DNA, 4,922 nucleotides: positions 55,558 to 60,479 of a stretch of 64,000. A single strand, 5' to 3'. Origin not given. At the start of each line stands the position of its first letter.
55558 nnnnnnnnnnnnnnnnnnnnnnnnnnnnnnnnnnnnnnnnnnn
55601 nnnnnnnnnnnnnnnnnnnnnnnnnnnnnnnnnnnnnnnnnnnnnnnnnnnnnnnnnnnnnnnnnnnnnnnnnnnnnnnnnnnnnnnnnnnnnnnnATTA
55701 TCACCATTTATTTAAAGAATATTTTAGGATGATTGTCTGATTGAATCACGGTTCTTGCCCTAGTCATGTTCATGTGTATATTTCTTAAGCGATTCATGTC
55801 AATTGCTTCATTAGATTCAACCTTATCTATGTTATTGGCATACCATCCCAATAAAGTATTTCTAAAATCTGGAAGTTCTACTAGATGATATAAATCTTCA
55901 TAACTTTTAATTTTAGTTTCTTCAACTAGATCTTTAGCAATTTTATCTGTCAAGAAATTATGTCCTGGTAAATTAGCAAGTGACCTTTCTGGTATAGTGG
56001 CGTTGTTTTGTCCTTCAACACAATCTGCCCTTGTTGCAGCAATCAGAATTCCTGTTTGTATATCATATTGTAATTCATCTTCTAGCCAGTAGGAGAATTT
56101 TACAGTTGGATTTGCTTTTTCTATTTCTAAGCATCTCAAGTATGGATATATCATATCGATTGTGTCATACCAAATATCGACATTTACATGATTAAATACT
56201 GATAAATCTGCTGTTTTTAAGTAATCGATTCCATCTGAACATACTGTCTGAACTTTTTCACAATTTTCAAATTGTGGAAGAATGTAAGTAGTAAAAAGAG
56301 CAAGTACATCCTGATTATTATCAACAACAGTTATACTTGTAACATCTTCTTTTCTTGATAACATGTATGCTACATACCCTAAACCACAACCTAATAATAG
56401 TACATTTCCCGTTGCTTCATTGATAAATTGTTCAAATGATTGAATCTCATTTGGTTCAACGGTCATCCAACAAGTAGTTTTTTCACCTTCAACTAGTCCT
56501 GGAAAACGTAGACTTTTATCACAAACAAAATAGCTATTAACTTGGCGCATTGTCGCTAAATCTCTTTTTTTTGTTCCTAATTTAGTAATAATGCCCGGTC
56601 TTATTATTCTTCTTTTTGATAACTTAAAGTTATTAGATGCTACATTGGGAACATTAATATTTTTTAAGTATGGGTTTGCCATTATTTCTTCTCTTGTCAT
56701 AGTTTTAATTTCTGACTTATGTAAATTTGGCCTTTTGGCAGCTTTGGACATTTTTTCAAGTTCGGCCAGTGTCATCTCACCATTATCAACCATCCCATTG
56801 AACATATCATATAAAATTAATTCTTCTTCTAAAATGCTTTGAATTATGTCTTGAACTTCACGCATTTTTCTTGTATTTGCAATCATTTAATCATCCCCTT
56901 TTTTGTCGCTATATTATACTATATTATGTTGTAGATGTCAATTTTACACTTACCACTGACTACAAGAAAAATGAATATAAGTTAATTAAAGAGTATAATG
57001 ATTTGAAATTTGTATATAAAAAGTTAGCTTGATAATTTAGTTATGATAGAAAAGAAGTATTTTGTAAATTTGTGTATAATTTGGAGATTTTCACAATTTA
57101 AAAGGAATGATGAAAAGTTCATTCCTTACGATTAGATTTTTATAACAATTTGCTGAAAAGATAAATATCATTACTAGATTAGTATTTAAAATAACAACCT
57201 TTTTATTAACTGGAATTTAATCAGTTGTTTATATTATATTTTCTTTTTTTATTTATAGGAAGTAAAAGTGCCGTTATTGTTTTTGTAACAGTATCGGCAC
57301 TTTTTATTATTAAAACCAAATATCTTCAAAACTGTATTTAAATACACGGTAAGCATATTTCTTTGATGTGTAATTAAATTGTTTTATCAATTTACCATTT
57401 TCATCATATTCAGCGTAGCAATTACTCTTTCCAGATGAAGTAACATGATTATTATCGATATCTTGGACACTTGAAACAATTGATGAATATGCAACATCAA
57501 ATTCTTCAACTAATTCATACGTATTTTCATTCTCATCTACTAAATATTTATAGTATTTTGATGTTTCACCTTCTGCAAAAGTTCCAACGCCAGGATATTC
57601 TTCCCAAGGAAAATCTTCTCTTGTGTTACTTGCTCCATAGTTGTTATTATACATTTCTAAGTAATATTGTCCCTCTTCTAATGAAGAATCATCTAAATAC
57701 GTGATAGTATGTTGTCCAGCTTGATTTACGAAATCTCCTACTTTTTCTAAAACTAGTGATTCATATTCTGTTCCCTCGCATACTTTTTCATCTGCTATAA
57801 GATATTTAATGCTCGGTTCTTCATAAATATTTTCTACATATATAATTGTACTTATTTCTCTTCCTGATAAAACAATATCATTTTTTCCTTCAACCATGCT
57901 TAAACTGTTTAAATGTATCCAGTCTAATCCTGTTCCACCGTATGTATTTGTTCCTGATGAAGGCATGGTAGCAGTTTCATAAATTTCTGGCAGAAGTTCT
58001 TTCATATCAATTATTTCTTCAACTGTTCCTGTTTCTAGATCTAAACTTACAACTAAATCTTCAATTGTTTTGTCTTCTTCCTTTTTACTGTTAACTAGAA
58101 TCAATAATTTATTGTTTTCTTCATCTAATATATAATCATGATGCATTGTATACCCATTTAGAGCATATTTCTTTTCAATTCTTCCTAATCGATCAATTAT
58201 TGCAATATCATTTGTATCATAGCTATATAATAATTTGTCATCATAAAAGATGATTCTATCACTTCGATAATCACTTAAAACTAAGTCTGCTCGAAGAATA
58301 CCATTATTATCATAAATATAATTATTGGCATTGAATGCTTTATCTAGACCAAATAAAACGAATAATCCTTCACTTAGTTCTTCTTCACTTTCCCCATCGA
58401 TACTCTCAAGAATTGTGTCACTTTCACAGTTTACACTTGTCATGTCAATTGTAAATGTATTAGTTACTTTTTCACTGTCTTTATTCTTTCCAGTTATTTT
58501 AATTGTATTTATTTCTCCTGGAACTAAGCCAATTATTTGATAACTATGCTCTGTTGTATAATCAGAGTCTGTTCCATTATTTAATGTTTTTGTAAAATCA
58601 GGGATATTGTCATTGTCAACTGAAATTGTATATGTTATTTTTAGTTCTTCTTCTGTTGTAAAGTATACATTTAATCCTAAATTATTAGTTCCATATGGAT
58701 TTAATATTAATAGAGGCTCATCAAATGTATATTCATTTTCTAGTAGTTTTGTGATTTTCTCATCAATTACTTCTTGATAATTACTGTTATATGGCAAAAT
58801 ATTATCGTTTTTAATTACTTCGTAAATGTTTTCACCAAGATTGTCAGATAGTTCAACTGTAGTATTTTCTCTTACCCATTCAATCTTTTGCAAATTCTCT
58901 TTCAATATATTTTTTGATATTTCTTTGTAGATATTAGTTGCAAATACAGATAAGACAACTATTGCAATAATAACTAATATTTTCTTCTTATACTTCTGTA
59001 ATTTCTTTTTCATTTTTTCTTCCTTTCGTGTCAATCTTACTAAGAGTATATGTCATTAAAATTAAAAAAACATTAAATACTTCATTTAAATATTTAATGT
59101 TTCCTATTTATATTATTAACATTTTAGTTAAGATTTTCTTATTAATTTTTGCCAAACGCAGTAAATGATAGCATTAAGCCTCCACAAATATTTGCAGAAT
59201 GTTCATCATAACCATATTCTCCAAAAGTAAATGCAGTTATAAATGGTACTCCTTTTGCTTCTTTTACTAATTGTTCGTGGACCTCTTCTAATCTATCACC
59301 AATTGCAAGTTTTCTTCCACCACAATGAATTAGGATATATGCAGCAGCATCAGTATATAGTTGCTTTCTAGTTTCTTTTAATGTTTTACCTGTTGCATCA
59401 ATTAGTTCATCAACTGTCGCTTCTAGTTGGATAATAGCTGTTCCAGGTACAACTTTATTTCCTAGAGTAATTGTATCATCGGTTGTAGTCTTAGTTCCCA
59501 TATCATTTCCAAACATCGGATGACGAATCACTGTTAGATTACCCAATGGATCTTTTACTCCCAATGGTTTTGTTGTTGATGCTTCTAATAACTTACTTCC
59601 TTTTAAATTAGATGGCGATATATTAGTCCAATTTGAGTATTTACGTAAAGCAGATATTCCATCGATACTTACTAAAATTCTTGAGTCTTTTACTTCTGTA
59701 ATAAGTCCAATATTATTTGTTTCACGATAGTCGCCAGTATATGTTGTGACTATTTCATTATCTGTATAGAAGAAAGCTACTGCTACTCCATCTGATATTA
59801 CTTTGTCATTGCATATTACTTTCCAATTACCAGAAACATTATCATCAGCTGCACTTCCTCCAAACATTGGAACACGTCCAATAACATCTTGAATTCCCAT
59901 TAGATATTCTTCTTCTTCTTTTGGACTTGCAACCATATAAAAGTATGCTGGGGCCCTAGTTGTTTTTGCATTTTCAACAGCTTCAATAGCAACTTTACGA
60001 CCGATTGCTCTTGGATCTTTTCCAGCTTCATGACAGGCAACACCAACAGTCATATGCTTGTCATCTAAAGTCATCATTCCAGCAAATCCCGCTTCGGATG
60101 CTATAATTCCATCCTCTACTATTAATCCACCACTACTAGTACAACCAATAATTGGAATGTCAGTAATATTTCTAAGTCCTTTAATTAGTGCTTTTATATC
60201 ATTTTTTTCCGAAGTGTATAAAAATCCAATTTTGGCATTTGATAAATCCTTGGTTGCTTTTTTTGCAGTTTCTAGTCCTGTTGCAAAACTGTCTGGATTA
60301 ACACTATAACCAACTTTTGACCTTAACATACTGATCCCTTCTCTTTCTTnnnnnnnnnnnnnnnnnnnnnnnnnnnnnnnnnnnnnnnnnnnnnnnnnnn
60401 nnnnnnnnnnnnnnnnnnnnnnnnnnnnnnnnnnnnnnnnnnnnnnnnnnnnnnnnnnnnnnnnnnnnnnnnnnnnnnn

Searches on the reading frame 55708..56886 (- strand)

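Call 6: search_protein_families(library=pfam, max_evalue=0.001, proteins=[window:55708-56886:-])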
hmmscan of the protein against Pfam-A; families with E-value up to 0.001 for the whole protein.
window:55708-56886:- (392 aa): 2 families
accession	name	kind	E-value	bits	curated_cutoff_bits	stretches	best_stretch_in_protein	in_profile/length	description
PF05175.20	MTS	-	1.3e-05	25.3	23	1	154-224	27-95/170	Methyltransferase small domain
PF01564.23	Spermine_synth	-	0.00017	21.6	22.9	1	156-238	16-99/186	Spermine/spermidine synthase domain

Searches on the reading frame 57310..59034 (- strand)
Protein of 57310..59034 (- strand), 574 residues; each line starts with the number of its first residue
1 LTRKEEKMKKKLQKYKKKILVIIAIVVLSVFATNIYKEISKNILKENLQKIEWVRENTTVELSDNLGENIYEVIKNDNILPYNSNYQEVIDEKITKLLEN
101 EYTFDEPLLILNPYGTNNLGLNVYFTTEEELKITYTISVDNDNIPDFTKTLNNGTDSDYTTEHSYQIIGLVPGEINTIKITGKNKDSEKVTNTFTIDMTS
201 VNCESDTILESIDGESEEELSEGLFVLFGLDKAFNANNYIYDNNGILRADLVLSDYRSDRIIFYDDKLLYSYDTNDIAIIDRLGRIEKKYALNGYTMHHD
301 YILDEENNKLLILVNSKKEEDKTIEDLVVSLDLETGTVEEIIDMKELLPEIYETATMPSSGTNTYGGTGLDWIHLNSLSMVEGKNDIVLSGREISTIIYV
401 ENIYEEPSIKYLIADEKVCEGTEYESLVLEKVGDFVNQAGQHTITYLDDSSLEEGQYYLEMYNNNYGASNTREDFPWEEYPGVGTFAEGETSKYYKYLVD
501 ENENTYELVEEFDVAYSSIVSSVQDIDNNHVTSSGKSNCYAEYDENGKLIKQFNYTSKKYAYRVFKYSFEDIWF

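Call 6: search_protein_families(library=pfam, max_evalue=0.001, proteins=[window:57310-59034:-])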
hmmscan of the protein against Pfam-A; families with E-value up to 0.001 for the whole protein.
window:57310-59034:- (574 aa): 2 families
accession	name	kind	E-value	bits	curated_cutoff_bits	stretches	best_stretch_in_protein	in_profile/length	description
PF05935.17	Arylsulfotrans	-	8.6e-62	209.7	24.2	1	216-561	8-358/374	Arylsulfotransferase (ASST)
PF17425.8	Arylsulfotran_N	-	4.2e-14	52.8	24.2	1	110-198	3-87/88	Arylsulfotransferase Ig-like domain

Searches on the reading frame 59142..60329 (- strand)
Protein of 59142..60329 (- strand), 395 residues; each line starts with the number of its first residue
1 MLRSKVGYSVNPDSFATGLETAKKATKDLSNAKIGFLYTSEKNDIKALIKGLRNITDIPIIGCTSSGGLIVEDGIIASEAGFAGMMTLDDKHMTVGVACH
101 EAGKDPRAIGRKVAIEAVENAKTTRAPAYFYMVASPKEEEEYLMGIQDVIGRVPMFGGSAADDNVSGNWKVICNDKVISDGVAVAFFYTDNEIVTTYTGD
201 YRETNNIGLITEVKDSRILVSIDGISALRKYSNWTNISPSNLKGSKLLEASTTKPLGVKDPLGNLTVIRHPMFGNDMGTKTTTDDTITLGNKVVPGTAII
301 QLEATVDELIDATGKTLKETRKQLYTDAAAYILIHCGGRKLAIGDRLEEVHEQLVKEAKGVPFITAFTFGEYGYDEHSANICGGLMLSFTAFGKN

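Call 6: search_protein_families(library=pfam, max_evalue=0.001, proteins=[window:59142-60329:-])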
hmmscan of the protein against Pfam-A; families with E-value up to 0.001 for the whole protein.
window:59142-60329:- (395 aa): 2 families
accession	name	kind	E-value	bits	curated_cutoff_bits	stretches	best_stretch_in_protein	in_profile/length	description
PF08495.15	FIST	-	1.1e-26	94.3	23.2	1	34-224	2-188/189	FIST N domain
PF10442.14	FIST_C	-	1.8e-15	57.6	28.5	1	227-373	1-130/131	FIST C domain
